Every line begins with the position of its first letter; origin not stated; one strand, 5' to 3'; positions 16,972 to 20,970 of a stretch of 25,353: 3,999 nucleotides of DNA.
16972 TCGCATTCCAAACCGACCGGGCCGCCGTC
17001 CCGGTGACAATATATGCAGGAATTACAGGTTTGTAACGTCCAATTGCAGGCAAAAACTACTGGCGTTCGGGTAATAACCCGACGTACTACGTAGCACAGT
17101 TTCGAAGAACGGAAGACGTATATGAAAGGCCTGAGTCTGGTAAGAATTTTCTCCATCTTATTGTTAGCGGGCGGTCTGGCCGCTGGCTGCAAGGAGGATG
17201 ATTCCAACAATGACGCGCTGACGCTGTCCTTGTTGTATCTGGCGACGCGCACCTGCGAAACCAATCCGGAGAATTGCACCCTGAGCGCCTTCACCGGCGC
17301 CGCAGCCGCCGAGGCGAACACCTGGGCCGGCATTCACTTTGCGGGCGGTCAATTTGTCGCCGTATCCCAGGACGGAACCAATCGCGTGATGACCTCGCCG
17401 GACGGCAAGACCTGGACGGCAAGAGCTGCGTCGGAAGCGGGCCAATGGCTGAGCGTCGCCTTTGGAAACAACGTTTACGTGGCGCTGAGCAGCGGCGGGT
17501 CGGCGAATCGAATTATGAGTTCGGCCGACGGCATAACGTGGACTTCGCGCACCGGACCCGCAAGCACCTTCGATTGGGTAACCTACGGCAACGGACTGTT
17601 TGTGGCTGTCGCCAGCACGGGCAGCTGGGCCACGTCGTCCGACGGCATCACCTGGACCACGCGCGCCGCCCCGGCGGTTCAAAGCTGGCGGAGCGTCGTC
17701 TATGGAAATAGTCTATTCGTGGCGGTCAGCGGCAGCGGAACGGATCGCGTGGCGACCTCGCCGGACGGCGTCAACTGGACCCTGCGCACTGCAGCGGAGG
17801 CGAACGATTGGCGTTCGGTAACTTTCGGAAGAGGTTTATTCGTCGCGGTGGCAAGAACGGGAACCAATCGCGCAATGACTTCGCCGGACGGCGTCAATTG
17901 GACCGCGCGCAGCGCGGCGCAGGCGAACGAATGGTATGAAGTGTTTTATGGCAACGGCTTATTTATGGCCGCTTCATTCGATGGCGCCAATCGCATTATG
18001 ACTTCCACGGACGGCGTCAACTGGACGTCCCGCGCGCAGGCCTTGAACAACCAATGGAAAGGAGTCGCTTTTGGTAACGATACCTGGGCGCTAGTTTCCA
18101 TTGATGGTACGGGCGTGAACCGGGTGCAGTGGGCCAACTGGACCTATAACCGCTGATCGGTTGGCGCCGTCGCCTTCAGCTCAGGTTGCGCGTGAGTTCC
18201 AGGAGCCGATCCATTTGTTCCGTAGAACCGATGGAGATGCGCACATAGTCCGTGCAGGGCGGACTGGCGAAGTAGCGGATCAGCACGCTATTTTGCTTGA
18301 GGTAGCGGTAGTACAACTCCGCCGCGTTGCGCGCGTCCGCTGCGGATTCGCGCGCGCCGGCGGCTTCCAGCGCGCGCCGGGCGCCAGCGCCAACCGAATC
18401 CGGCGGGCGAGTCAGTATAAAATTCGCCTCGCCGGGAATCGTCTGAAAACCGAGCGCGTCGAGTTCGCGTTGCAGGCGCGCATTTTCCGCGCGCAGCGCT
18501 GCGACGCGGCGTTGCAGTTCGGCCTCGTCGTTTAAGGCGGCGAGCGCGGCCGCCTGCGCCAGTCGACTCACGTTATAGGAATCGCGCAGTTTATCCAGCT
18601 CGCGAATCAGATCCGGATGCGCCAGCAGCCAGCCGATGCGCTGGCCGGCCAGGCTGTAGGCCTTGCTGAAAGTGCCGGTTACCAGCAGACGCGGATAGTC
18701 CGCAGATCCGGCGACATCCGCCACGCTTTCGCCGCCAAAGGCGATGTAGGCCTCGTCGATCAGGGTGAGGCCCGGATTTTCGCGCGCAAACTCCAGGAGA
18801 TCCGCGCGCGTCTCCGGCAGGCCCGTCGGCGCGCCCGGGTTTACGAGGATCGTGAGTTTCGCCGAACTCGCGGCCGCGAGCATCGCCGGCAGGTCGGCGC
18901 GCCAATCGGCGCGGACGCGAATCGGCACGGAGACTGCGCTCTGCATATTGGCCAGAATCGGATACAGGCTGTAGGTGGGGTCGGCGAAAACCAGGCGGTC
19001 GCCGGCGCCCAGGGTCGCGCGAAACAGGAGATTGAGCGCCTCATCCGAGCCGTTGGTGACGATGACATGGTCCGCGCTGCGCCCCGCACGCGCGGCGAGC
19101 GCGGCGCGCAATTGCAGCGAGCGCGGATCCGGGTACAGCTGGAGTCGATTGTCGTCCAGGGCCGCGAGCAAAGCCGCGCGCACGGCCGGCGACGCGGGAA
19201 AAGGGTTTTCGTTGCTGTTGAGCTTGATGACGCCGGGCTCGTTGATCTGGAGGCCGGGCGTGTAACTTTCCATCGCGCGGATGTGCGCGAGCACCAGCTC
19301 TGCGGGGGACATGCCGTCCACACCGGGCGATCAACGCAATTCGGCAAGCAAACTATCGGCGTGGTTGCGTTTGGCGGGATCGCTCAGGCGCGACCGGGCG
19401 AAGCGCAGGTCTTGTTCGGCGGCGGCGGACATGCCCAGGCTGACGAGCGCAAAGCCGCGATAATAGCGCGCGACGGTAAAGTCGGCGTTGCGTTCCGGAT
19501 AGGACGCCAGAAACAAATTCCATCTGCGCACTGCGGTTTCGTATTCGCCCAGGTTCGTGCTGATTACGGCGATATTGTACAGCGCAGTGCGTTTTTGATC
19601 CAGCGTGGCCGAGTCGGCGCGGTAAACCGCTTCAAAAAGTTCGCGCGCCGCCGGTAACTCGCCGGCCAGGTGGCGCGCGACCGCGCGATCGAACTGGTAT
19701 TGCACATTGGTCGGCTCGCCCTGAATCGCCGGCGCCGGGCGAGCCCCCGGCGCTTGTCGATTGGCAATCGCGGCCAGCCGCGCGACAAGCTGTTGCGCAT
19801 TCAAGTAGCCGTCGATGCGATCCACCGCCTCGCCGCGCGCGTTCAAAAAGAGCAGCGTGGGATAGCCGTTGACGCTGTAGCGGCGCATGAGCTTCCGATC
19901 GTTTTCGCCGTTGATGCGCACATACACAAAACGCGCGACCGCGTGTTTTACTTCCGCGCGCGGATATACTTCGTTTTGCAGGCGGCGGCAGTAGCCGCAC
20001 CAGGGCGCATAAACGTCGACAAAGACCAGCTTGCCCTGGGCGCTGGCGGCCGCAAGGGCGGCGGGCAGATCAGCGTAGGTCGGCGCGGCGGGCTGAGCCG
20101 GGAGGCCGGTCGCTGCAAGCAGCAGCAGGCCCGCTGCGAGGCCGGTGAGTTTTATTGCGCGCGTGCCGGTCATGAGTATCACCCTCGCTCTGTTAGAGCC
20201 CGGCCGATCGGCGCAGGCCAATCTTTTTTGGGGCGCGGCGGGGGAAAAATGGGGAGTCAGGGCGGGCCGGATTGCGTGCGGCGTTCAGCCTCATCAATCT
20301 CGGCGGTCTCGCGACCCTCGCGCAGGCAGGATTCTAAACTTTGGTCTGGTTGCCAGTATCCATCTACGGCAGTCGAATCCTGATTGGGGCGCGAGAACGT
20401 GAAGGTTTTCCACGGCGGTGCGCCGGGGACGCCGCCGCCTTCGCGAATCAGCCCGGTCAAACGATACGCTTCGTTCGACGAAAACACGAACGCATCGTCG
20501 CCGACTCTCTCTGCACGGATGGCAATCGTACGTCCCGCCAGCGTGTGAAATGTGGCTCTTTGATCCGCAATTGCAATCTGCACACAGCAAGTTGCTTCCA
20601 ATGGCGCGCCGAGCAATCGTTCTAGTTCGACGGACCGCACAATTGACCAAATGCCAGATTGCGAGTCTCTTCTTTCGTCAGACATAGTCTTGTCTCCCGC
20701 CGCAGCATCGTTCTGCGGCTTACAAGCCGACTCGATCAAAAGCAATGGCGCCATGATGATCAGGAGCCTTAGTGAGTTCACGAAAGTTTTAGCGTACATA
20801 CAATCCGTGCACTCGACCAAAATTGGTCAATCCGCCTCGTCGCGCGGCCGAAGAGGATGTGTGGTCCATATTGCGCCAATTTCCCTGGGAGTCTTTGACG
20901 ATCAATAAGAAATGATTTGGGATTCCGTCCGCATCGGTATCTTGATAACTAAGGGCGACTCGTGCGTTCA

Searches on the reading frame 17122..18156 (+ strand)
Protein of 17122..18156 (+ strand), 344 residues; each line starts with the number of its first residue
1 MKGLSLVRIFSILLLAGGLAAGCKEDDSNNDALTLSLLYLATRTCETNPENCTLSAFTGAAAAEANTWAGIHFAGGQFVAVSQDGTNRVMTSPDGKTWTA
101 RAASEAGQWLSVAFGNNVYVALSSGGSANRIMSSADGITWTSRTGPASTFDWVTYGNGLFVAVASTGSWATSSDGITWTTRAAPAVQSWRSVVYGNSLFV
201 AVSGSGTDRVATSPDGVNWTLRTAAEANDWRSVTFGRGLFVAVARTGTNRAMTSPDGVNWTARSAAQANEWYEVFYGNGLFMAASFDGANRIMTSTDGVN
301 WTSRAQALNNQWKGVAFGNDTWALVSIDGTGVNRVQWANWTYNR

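Call 6: search_protein_families(library=pfam, proteins=[window:17122-18156:+], max_evalue=0.01)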
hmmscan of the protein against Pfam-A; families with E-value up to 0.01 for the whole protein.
window:17122-18156:+ (344 aa): 3 families
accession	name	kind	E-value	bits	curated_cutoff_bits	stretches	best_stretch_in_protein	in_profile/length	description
PF19755.4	DUF6242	-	5.7e-09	36.6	29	3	173-260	125-217/217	Domain of unknown function (DUF6242)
PF03736.22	EPTP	-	3.3e-08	33.9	21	0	222-246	9-32/42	EPTP domain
PF24067.1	Beta-prop_BT_1020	-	0.0059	16.7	27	0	250-304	36-94/236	BT_1020-like, N-terminal beta propeller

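Call 13: find_encoding_contigs(protein=window:17122-18156:+, flank=10000)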
Protein window:17122-18156:+ (344 aa): 2 contigs read that carry it; 2 places shown.
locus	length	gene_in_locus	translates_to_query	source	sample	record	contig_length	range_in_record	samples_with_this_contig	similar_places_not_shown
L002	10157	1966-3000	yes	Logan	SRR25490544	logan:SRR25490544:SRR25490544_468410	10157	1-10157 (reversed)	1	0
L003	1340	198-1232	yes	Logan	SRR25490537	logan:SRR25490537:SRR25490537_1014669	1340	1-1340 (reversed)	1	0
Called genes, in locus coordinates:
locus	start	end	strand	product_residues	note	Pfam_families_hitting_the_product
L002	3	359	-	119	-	?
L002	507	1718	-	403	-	PF00926:DHBP_synthase, PF00925:GTP_cyclohydro2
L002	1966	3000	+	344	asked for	-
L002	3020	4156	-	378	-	PF00155:Aminotran_1_2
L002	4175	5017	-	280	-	PF13899:Thioredoxin_7, PF00085:Thioredoxin, PF13098:Thioredoxin_2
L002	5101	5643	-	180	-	-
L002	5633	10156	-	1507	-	?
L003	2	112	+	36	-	?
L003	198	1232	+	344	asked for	-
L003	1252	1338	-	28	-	?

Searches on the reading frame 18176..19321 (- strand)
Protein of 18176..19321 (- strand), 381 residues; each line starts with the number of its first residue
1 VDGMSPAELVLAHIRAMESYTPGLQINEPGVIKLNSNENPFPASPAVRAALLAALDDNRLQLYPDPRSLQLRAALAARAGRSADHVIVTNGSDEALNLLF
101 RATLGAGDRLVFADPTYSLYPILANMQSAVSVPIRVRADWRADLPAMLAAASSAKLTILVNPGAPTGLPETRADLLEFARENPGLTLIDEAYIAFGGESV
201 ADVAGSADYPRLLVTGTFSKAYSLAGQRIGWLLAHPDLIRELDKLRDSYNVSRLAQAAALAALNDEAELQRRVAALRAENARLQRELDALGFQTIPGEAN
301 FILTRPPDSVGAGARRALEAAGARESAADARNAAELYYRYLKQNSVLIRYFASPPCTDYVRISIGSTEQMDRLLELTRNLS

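Call 6: search_protein_families(library=pfam, proteins=[window:18176-19321:-], max_evalue=0.01)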
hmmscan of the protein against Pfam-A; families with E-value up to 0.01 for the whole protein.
window:18176-19321:- (381 aa): 2 families
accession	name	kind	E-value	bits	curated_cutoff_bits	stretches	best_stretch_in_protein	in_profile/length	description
PF00155.27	Aminotran_1_2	-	7.2e-61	206.8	19.7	1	30-375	2-359/361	Aminotransferase class I and II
PF07716.20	bZIP_2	-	0.0075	16.8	22.3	0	265-290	26-51/54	Basic region leucine zipper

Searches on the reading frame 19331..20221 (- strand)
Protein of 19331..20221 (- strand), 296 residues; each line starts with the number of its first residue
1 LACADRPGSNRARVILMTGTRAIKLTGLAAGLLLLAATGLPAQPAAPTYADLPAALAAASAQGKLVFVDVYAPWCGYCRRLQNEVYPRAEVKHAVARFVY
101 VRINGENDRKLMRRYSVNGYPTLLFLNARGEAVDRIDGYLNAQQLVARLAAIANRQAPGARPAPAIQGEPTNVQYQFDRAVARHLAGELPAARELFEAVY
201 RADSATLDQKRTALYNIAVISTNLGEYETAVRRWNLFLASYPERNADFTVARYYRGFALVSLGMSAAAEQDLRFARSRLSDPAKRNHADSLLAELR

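Call 6: search_protein_families(library=pfam, proteins=[window:19331-20221:-], max_evalue=0.01)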
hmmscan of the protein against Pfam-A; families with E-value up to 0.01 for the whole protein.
window:19331-20221:- (296 aa): 8 families
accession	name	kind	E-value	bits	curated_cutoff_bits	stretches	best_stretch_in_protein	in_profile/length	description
PF13098.12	Thioredoxin_2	-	1.5e-16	61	27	1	60-149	2-104/104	Thioredoxin-like domain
PF13899.12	Thioredoxin_7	-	1.5e-14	54.3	27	1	49-128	3-83/83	Thioredoxin-like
PF00085.26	Thioredoxin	-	6e-13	49.1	23.5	1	62-149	17-101/103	Thioredoxin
PF13431.12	TPR_17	-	7.1e-05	23.2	24.4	0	165-194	5-34/34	Tetratricopeptide repeat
PF03190.21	Thioredox_DsbH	-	0.00048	20.5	27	1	54-111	28-86/163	Protein of unknown function, DUF255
PF13174.12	TPR_6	-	0.00083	20.3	26.3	0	213-243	2-32/33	Tetratricopeptide repeat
PF00515.34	TPR_1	-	0.0017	18.5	27.8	0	213-231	3-21/34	Tetratricopeptide repeat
PF07719.23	TPR_2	-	0.0042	17.6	27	0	213-242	3-32/34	Tetratricopeptide repeat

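Call 8: search_protein_families(library=ncbifam, proteins=[window:19331-20221:-], max_evalue=0.01)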
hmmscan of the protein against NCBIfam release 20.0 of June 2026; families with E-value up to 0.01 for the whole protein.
window:19331-20221:- (296 aa): 14 families
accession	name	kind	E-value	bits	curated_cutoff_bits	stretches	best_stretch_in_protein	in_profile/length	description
NF001419.0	PRK00293.1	subfamily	1.7e-18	66.5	330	1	47-152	461-572/574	protein-disulfide reductase DsbD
NF045694.1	seleno_TsoB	exception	2.6e-14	52.2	805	1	53-152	464-571/572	rhodanese/DsbD fusion-like selenoprotein TsoB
TIGR01126.1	pdi_dom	equivalog_domain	6.1e-13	49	107.2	1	62-147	13-99/105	protein disulfide-isomerase domain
TIGR01130.1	ER_PDI_fam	subfamily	6e-12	45.9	344.25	1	62-146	17-101/476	protein disulfide-isomerase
TIGR01068.1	thioredoxin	equivalog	1.6e-11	44.2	96.8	1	61-149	11-97/101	thioredoxin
NF008229.0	PRK10996.1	equivalog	6e-10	39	125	1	63-144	52-130/141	thioredoxin TrxC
NF006898.0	PRK09381.1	equivalog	2.7e-05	24.5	138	1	65-146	23-101/109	thioredoxin TrxA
NF043050.1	DisulfRedDsbH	equivalog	2.9e-05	24.2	190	1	56-136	52-145/166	disulfide reductase DsbH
NF041199.1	trx7_PDZ_seleno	equivalog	0.00021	20.3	300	1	49-112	4-69/390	Trx7/PDZ domain-containing (seleno)protein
NF002854.0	PRK03147.1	subfamily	0.00031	20.7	170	0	103-153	123-173/176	thiol-disulfide oxidoreductase ResA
NF047697.1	ThioredTrxAClost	equivalog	0.00055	20.1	140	1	62-136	16-87/105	thioredoxin TrxA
TIGR00385.1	dsbE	subfamily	0.00067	19.3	123.15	1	39-80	39-80/173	DsbE family thiol:disulfide interchange protein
TIGR02795.1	tol_pal_ybgF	equivalog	0.0014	19.2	90.1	1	213-292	4-80/119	tol-pal system protein YbgF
NF041202.1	StoA_CxxC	exception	0.0088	15.9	210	0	106-145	118-157/163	endospore biogenesis thiol-disulfide oxidoreductase StoA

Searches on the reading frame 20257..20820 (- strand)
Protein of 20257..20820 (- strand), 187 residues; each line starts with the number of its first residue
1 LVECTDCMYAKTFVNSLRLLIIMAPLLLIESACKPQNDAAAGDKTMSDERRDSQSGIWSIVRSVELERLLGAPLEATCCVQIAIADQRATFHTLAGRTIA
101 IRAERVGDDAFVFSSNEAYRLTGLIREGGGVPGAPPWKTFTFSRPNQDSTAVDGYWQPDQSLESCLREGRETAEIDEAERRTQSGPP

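Call 6: search_protein_families(library=pfam, proteins=[window:20257-20820:-], max_evalue=0.01)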
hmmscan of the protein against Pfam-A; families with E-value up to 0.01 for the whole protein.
window:20257-20820:- (187 aa): 0 families

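Call 7: search_protein_families(library=phrogs, proteins=[window:20257-20820:-], max_evalue=0.01)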
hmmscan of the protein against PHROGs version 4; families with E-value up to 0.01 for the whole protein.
window:20257-20820:- (187 aa): 0 families

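Call 8: search_protein_families(library=ncbifam, proteins=[window:20257-20820:-], max_evalue=0.01)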
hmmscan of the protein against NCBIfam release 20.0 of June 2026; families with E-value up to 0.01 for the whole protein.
window:20257-20820:- (187 aa): 0 families

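Call 12: find_encoding_contigs(protein=window:20260-20799:-, flank=10000)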
Protein seq(180 aa) (180 aa): 1 contig read that carries it; 1 place shown.
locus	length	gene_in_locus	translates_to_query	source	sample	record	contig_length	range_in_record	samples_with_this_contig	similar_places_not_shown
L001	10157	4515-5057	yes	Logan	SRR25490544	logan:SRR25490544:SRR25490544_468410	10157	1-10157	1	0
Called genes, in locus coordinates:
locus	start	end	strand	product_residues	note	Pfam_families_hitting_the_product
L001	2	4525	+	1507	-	?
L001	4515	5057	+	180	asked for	-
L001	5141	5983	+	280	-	PF13899:Thioredoxin_7, PF00085:Thioredoxin, PF13098:Thioredoxin_2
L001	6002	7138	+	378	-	PF00155:Aminotran_1_2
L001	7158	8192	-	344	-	-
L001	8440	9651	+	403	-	PF00926:DHBP_synthase, PF00925:GTP_cyclohydro2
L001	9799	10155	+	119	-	?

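Call 15: search_protein_families(library=padloc, proteins=[window:20257-20820:-], max_evalue=0.1)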
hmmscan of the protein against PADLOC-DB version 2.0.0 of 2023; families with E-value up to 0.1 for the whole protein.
window:20257-20820:- (187 aa): 0 families
